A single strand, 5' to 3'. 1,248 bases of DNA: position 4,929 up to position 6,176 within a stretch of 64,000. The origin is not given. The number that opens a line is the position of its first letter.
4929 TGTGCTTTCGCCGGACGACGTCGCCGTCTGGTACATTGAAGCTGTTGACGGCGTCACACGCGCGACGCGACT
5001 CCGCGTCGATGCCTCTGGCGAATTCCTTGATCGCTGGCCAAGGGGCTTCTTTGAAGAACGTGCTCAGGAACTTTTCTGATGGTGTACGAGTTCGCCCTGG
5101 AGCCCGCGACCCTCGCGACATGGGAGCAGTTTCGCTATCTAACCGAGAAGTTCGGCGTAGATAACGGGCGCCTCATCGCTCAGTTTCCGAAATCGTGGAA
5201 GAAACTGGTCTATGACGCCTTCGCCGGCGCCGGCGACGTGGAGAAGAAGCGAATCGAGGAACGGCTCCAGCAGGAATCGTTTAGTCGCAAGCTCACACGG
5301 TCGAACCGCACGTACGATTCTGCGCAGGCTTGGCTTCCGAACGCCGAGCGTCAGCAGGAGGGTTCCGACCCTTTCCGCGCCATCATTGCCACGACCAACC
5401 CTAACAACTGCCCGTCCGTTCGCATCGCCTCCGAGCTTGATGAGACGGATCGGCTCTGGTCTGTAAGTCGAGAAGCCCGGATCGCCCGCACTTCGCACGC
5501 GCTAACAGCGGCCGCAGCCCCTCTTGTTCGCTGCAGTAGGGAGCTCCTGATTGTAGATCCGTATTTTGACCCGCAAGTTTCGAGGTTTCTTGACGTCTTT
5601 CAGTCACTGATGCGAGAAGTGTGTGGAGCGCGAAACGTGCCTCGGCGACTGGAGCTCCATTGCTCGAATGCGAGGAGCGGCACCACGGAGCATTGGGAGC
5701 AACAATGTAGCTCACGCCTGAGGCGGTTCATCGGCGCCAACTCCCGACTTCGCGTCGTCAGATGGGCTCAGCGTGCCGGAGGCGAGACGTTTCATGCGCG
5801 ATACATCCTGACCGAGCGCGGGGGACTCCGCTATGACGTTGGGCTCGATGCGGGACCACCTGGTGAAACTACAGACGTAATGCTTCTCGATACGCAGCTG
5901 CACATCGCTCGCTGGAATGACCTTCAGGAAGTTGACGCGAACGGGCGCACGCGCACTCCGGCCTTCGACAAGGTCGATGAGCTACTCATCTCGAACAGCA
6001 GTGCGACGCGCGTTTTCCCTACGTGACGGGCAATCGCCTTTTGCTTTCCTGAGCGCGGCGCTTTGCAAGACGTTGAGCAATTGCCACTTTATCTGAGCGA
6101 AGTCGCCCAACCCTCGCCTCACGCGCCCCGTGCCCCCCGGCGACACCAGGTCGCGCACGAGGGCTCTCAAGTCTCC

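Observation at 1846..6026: Candidate three-gene defence operon immediately downstream of the pAgo: DUF2130-like nuclease, AAA_21/DUF3696 ATPase, unknown partner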

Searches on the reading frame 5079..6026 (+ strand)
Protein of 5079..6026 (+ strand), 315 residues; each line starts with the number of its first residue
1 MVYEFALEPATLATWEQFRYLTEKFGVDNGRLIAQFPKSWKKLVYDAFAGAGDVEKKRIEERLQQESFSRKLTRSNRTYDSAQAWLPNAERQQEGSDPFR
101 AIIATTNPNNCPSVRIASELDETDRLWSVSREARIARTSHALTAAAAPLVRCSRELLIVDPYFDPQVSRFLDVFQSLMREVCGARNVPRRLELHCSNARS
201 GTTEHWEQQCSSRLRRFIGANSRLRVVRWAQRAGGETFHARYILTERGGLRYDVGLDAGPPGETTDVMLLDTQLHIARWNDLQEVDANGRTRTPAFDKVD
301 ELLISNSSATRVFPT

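Call 3: search_protein_families(library=pfam, proteins=[window:5079-6026:+], max_evalue=0.01)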
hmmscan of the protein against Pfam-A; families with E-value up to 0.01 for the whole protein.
window:5079-6026:+ (315 aa): 0 families

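Call 4: search_protein_families(library=padloc, proteins=[window:5079-6026:+], max_evalue=0.01)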
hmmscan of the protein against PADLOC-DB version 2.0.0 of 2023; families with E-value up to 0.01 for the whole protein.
window:5079-6026:+ (315 aa): 0 families

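Call 5: search_protein_families(library=padloc, proteins=[window:5079-6026:+], max_evalue=10)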
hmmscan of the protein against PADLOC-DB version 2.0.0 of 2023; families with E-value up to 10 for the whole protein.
window:5079-6026:+ (315 aa): 1 family
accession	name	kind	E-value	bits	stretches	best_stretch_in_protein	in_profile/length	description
PDLC04636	PDC-M41A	-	0.023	12.4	1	37-69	32-64/281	-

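Call 6: search_protein_families(library=ncbifam, proteins=[window:5079-6026:+], max_evalue=1)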
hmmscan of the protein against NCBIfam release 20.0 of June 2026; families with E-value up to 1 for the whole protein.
window:5079-6026:+ (315 aa): 1 family
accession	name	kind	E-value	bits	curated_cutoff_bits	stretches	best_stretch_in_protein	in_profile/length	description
NF040700.1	VPA1262_N_dom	domain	0.02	13.7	80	1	153-245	339-430/478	VPA1262 family N-terminal domain-containing protein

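Call 7: find_encoding_contigs(protein=window:5079-6026:+, flank=10000, max_places=6)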
Protein window:5079-6026:+ (315 aa): 1 contig read that carries it; 1 place shown.
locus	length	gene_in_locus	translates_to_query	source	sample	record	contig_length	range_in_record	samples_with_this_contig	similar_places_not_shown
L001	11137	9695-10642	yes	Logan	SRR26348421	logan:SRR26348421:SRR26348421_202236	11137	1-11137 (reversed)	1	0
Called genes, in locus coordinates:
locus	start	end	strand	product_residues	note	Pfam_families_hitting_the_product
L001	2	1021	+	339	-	?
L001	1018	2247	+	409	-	PF01420:Methylase_S (faint)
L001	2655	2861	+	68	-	-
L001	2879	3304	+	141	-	-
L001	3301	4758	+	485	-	PF13676:TIR_2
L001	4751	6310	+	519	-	-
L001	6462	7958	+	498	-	PF09903:DUF2130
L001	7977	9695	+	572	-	PF02463:SMC_N (faint), PF13175:AAA_15, PF13476:AAA_23, PF13304:AAA_21, PF12476:DUF3696 (weak)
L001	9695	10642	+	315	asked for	-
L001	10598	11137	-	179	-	?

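Call 8: find_homologous_proteins(query=window:5079-6023:+)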
Query window:5079-6023:+ (315 aa): 80 proteins with E <= 0.001 among 3097 candidates.
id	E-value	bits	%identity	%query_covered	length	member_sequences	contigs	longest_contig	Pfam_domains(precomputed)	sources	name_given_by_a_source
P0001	1.7e-191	653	91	100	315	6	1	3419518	-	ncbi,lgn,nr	ncbi:hypothetical protein RAS1_07930 [Phycisphaerae bacterium RAS1]|nr:hypothetical protein RAS1_079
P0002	5.5e-170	583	82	100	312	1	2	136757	-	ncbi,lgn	ncbi:MAG: hypothetical protein AMXMBFR47_36570 [Planctomycetota bacterium]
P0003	2.0e-110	387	55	100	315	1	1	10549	-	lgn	-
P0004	3.6e-94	334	52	92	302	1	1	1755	-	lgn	-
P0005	1.5e-77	279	46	97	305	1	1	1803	-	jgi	jgi:hypothetical protein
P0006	5.5e-74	267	50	84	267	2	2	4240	-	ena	-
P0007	8.7e-74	267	45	90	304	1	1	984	-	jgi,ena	-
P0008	7.4e-73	264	42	98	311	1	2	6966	-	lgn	-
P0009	8.1e-72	260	46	96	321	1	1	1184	-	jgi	jgi:hypothetical protein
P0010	8.5e-69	250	41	100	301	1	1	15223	-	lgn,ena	-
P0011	1.1e-68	250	45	86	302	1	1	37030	-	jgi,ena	jgi:hypothetical protein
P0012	1.2e-68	250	42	98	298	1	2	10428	-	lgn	-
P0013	3.6e-68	248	45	97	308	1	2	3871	-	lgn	-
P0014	1.1e-67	247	42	97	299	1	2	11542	-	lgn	-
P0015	6.7e-67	244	45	97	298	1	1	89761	-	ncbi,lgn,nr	ncbi:MAG: hypothetical protein EPO20_08000 [Betaproteobacteria bacterium]|nr:MAG: hypothetical prote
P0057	5.3e-43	166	34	89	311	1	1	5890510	-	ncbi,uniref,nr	ncbi:hypothetical protein [Thiocapsa rosea]|uniref:Uncharacterized protein n=1 Tax=Thiocapsa rosea T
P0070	1.2e-36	145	32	96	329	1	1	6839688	-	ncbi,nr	ncbi:MAG: hypothetical protein JSW39_16015 [Desulfobacterales bacterium]|nr:MAG: hypothetical protei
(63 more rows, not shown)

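Call 20: find_encoding_contigs(protein=P0057, flank=8000, max_places=2)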
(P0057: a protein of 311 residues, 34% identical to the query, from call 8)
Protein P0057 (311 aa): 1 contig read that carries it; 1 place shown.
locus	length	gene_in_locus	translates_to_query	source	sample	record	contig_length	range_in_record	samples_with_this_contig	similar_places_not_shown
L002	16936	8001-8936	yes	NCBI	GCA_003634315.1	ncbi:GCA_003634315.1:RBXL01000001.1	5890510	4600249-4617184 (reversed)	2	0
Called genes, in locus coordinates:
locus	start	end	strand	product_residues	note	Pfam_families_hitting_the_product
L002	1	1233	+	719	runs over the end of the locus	PF00270:DEAD, PF00271:Helicase_C, PF22590:Cas3-like_C_2 (weak)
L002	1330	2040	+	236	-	PF12119:DUF3581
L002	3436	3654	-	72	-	-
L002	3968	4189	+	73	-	PF27535:RelB3_C (weak)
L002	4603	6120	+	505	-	PF00158:Sigma54_activat, PF01078:Mg_chelatase (faint), PF14532:Sigma54_activ_2, PF07728:AAA_5 (weak), PF25601:AAA_lid_14, PF02954:HTH_8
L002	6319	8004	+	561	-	PF02463:SMC_N (weak), PF13175:AAA_15, PF13476:AAA_23, PF13304:AAA_21, PF13175:AAA_15, PF12476:DUF3696 (weak)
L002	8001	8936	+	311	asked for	-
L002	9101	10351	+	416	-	PF14690:Zn_ribbon_ISL3 (weak), PF13542:HTH_Tnp_ISL3, PF01610:DDE_Tnp_ISL3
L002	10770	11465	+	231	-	PF12762:DDE_Tnp_IS1595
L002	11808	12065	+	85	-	-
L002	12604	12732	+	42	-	-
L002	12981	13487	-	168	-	-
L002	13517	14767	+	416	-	PF14690:Zn_ribbon_ISL3 (weak), PF13542:HTH_Tnp_ISL3, PF01610:DDE_Tnp_ISL3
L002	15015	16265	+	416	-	PF14690:Zn_ribbon_ISL3 (weak), PF13542:HTH_Tnp_ISL3, PF01610:DDE_Tnp_ISL3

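Call 21: find_encoding_contigs(protein=P0070, flank=8000, max_places=2)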
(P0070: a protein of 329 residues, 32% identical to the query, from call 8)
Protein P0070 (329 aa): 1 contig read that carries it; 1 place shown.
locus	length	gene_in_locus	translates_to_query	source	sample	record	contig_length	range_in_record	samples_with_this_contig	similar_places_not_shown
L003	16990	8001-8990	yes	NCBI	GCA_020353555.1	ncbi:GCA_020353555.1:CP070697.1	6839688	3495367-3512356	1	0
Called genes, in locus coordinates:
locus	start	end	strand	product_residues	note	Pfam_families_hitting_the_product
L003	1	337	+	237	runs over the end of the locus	PF07730:HisKA_3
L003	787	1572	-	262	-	PF01547:SBP_bac_1, PF13416:SBP_bac_8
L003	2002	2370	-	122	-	PF01244:Peptidase_M19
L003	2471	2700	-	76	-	-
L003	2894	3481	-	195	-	-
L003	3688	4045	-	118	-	-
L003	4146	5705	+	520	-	PF00474:SSF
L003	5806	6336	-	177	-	PF13343:SBP_bac_6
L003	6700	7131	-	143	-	PF12717:Cnd1 (faint), PF25786:HEAT_GCN1_C (faint), PF13646:HEAT_2, PF02985:HEAT (faint), PF03130:HEAT_PBS (weak), PF13513:HEAT_EZ (faint), PF03130:HEAT_PBS (weak)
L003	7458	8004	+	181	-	PF13175:AAA_15, PF13304:AAA_21, PF12476:DUF3696 (weak)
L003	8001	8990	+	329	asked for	-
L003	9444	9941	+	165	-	PF10543:ORF6N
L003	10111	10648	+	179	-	PF08240:ADH_N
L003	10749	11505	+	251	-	-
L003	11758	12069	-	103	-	PF07110:EthD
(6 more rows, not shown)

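Call 22: find_related_loci(query=A2, collection=genome_contigs, flank=9000)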
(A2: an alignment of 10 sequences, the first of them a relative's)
Query A2 (298 aa) in genome_contigs; peptide patterns used: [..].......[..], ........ (x = any residue, [..] = any of these).
122 stretches matched a pattern; 84 encode a relative of the query (tblastn E <= 1e-3); the best 80 are kept; 80 distinct loci.
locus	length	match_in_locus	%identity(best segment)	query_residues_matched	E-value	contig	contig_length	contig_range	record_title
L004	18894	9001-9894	100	1-298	0e+0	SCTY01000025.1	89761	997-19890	MAG: Betaproteobacteria bacterium isolate FW602_bin.15 FW602_bin.15-52331, whole genome shotgun sequence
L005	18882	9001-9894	76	1-298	8e-157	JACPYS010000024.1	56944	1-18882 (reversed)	MAG: Betaproteobacteria bacterium isolate NC_groundwater_869_Pr1_S2p5_64_25 Montesol18_S2p5_coassembly_scaffold_294772,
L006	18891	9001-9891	61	1-297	1e-126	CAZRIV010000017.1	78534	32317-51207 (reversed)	MAG TPA_asm: uncultured Bacteriovoracaceae bacterium isolate binchicken_co204_164 genome assembly, contig: NODE_276_leng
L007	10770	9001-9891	59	1-297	1e-117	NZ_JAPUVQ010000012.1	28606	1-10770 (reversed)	MAG: Accumulibacter sp. isolate MAG Bin208 bin208_33, whole genome shotgun sequence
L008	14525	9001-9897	58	1-297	5e-113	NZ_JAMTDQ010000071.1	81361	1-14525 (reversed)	MAG: Accumulibacter sp. isolate SCELSE-3 NODE_403_length_81361_cov_211.955821, whole genome shotgun sequence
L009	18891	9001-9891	55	1-297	3e-103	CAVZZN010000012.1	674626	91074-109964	MAG: uncultured beta proteobacterium isolate MFD05942.bin.1.417 genome assembly, contig: contig_60745, whole genome shot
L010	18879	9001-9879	52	1-288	2e-100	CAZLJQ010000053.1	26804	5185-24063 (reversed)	MAG TPA_asm: uncultured Acidobacteriaceae bacterium isolate binchicken_co3_558 genome assembly, contig: NODE_5579_length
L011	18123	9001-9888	49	1-296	4e-93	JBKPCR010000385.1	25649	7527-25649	MAG: bacterium isolate GB_EKS_MAG_00046 GB_EKS_000001647845, whole genome shotgun sequence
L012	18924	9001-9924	45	1-297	4e-86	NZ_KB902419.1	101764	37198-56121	Lamprocystis purpurea DSM 4197 A39ODRAFT_scaffold_15.16, whole genome shotgun sequence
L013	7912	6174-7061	46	1-296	1e-84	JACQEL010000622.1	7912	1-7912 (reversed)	MAG: Deltaproteobacteria bacterium isolate NC_groundwater_1020_Pr1_S-0.65um_57_10 Montesol18_Sp65_coassembly_scaffold_10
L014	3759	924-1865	45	1-297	3e-83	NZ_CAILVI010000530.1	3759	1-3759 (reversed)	MAG: uncultured Thiodictyon sp. isolate D14_bin-1308, whole genome shotgun sequence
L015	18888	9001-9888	44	1-298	3e-79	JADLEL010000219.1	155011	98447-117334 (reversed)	MAG: Pirellulales bacterium isolate SJ322 c_000001862727, whole genome shotgun sequence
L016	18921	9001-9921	45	1-297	9e-79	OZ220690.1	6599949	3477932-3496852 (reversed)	MAG: Candidatus Latescibacterota bacterium isolate 4544edd8-ea3d-4877-aa30-594cc490bc13 genome assembly, chromosome: 1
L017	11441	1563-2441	47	1-287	1e-77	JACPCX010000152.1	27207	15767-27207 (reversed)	MAG: Candidatus Rokuibacteriota bacterium isolate NC_groundwater_294_Ag_S-0.65um_70_18 S6_GD2017_2_S65_scaffold_2506, wh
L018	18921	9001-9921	45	1-297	2e-76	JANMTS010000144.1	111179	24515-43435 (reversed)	MAG: Holophagales bacterium isolate SOY_29_metabat_132 SOY_29_k141_605255, whole genome shotgun sequence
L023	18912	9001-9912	44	1-294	7e-71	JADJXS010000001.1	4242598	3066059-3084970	MAG: Phycisphaerales bacterium isolate Kalu_18-Q3-R12-55_MAXAC.193 tig00000220-10-42251120, whole genome shotgun sequenc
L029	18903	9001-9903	41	1-298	7e-68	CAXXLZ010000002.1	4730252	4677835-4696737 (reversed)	MAG: Thermodesulfobacteriota bacterium isolate 2fdc769d-9a05-4c3a-9363-a2f454578bb3 genome assembly, contig: contig_2, w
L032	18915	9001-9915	41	3-297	4e-66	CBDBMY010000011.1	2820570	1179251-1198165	MAG: Vicinamibacterales bacterium isolate 1d7dac56-2cc5-4fd2-8ca4-0117aeca4273 genome assembly, contig: contig_11, whole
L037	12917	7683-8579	39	1-297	3e-64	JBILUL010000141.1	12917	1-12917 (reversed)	MAG: Phycisphaerales bacterium isolate ME2018-08-06_3300044608_group8_bin185 Rohwer_bin1620_scaffold_6276_c1, whole geno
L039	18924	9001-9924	42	1-297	7e-62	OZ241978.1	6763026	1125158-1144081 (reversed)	MAG: Vicinamibacterales bacterium isolate 51a24197-77cf-4160-b0f1-11ac4e34766b genome assembly, chromosome: 1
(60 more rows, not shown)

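Call 27: search_protein_families(library=pfam, proteins=[L004:6039-7337:+, L004:4399-6042:+, L004:2278-4383:+, L008:5661-7172:+, L032:5273-6793:+, L016:2522-7042:+, L016:10013-12289:+, L039:5939-6919:+, L023:2939-4606:+], max_evalue=0.001)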
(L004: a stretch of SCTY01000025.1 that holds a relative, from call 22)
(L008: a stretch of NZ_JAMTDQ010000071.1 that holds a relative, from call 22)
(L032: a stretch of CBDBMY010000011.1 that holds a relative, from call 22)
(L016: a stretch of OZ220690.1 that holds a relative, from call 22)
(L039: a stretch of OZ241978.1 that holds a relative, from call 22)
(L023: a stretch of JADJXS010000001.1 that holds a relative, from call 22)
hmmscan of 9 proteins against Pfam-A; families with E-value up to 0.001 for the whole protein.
L004:6039-7337:+ (432 aa): 1 family
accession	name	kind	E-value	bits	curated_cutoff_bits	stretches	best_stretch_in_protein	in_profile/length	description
PF01420.25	Methylase_S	-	3.3e-09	37.6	22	1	60-163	55-152/168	Type I restriction modification DNA specificity domain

L004:4399-6042:+ (547 aa): 4 families
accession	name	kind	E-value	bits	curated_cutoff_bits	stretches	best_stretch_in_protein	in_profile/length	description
PF02384.22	N6_Mtase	-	1e-47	163.5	20.4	2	256-507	76-302/311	N-6 DNA Methylase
PF12161.14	HsdM_N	-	4.3e-19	69.9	24.5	1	5-129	1-134/135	HsdM N-terminal domain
PF01170.24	UPF0020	-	3.3e-08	33.9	22.3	1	171-330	18-144/197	RMKL-like, methyltransferase domain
PF07669.17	Eco57I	-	2e-05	25.2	25.3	1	260-394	3-170/171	Eco57I restriction-modification methylase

L004:2278-4383:+ (701 aa): 7 families
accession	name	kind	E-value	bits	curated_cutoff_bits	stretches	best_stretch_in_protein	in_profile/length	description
PF04851.21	ResIII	-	1.5e-30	106.7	22.5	1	118-265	3-162/164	Type III restriction enzyme, res subunit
PF08463.15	EcoEI_R_C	-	2.1e-29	103.1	24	1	542-697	2-161/163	EcoEI R protein C-terminal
PF18766.7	SWI2_SNF2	-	1.4e-14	54.7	26.7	1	131-322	11-208/221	SWI2/SNF2 ATPase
PF00270.35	DEAD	-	1.9e-08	34.7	26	1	121-266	2-161/167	DEAD/DEAH box helicase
PF00271.37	Helicase_C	-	1.4e-07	32.2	23.5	1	361-461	12-108/110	Helicase conserved C-terminal domain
PF04313.20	HSDR_N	-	3.4e-07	30.8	25.1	1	13-75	126-196/198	Type I restriction enzyme R protein N terminus (HSDR_N)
PF13588.12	HSDR_N_2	-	2.1e-06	28.2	25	1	13-76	37-101/110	Type I restriction enzyme R protein N terminus (HSDR_N)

L008:5661-7172:+ (503 aa): 8 families
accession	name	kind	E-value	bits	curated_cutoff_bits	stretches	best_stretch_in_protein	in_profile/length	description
PF00158.32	Sigma54_activat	-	8e-69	231.1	20.2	1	179-345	1-167/168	Sigma-54 interaction domain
PF14532.12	Sigma54_activ_2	-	1.4e-20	74.4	25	1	195-350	16-138/138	Sigma-54 interaction domain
PF25601.1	AAA_lid_14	-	5.3e-19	68.3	27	1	351-428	1-75/87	AAA+ ATPase lid domain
PF07728.20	AAA_5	-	9.1e-08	32.6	22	1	202-322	1-124/139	AAA domain (dynein-related subfamily)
PF02954.25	HTH_8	-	1.7e-06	28.1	22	1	460-482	7-29/42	Bacterial regulatory protein, Fis family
PF00004.35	AAA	-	2.4e-05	25.2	21.2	1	203-322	1-111/131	ATPase family associated with various cellular activities (AAA)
PF01078.27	Mg_chelatase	-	3.7e-05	23.6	20.3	0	258-327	93-164/207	Magnesium chelatase, subunit ChlI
PF06956.16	RtcR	-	9.3e-05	22.4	23.1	1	65-136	69-143/183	Regulator of RNA terminal phosphate cyclase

L032:5273-6793:+ (506 aa): 5 families
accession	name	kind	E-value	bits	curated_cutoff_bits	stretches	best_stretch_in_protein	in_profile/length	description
PF00158.32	Sigma54_activat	-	1.3e-66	223.9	20.2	1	180-346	1-167/168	Sigma-54 interaction domain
PF14532.12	Sigma54_activ_2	-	1.1e-17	65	25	1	181-351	1-138/138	Sigma-54 interaction domain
PF25601.1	AAA_lid_14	-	2.1e-17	63.2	27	1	353-433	2-78/87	AAA+ ATPase lid domain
PF07728.20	AAA_5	-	2.5e-05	24.8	22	1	204-322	2-123/139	AAA domain (dynein-related subfamily)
PF02954.25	HTH_8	-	0.00016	21.8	22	1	460-484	7-31/42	Bacterial regulatory protein, Fis family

L016:2522-7042:+ (1506 aa): 3 families
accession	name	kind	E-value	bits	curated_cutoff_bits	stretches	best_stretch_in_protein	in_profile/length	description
PF05729.18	NACHT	-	3.3e-05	24.2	26.7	0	271-422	4-160/167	NACHT domain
PF02985.28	HEAT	-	0.00018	21.9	23.5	0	1368-1391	5-28/31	HEAT repeat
PF13191.12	AAA_16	-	0.00035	21.6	32.6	1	254-396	7-148/167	AAA ATPase domain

L016:10013-12289:+ (758 aa): 2 families
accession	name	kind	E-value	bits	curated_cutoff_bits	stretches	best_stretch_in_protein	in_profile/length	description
PF20254.3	DMFA2_C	-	5e-96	322.8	27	1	305-737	1-370/374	N,N-dimethylformamidase beta subunit-like, C-terminal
PF13385.13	Laminin_G_3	-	2.9e-17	63.6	27.6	1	107-267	4-149/151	Concanavalin A-like lectin/glucanases superfamily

L039:5939-6919:+ (326 aa): 0 families

L023:2939-4606:+ (555 aa): 5 families
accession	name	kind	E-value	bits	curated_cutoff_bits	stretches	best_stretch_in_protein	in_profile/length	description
PF13175.12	AAA_15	-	1.6e-23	84.4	32.1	2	414-496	291-374/374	AAA ATPase domain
PF13304.12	AAA_21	-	4.1e-18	66.9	27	2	414-495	221-302/304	AAA domain, putative AbiEii toxin, Type IV TA system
PF13476.12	AAA_23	-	5.3e-07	30.9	27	1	7-47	2-42/201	AAA domain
PF02463.25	SMC_N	-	8e-05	22.6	40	1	3-45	1-45/220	RecF/RecN/SMC N terminal domain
PF12476.13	DUF3696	-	0.0002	22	22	1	509-554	2-49/52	Protein of unknown function (DUF3696)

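Call 33: predict_structure(alignment_id=A1)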
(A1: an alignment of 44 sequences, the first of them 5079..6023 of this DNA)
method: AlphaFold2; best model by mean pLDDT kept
length: 315 residues; sequences in the alignment: 44
mean_pLDDT: 93.8   pTM: 0.89
mean pLDDT of the five models: 93.8, 93.8, 93.6, 93.0, 92.9
residues with pLDDT >= 90: 273; 70-90: 42; 50-70: 0; < 50: 0
segments of 3 or more residues with pLDDT < 50: none
pLDDT, mean of each block of 10 residues (from residue 1): 96 93 95 96 90 89 93 92 97 94 98 97 93 97 94 95 96 96 87 94 93 93 95 93 97 95 97 95 86 91 95 90
secondary structure, 60 per line:
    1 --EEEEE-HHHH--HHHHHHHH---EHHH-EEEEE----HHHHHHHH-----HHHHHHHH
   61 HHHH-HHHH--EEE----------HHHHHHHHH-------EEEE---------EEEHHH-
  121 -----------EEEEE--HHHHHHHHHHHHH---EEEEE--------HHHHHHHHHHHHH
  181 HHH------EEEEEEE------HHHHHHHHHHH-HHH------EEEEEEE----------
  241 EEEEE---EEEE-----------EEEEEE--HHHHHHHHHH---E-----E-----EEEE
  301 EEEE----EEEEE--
elements in order: E3-7 H9-12 H15-22 E31-35 H40-47 H53-64 H66-69 E72-74 H85-93 E101-104 E114-116 E132-136 H139-151 E155-159 H168-183 E190-196 H203-213 E224-230 E241-245 E249-252 E264-269 H272-281 E297-304 E309-313

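Call 53: search_protein_families(library=pfam, proteins=[L015:3348-4634:+, L015:4670-6238:+, L015:6262-7278:+, L037:2482-3021:+, L037:3014-3667:+, L037:5422-5910:+], max_evalue=0.01)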
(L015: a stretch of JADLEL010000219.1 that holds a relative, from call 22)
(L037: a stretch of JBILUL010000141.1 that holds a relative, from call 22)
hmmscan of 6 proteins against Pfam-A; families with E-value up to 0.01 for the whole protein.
L015:3348-4634:+ (428 aa): 2 families
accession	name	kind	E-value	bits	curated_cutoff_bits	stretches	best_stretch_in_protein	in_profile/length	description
PF13286.11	HD_assoc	-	1.5e-15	57.9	22.2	1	306-402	1-90/91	Phosphohydrolase-associated domain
PF01966.28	HD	-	3e-09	37.6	22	1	110-253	4-114/116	HD domain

L015:4670-6238:+ (522 aa): 0 families

L015:6262-7278:+ (338 aa): 1 family
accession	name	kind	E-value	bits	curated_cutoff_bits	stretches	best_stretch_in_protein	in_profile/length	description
PF05708.18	Peptidase_C92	-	0.00031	21.3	27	0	10-89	2-86/166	Permuted papain-like amidase enzyme, YaeF/YiiX, C92 family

L037:2482-3021:+ (179 aa): 0 families

L037:3014-3667:+ (217 aa): 1 family
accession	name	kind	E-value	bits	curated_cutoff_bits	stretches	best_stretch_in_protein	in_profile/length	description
PF20347.3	DUF6642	-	1.9e-19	70.5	27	1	19-206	2-181/182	Family of unknown function (DUF6642)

L037:5422-5910:+ (162 aa): 0 families
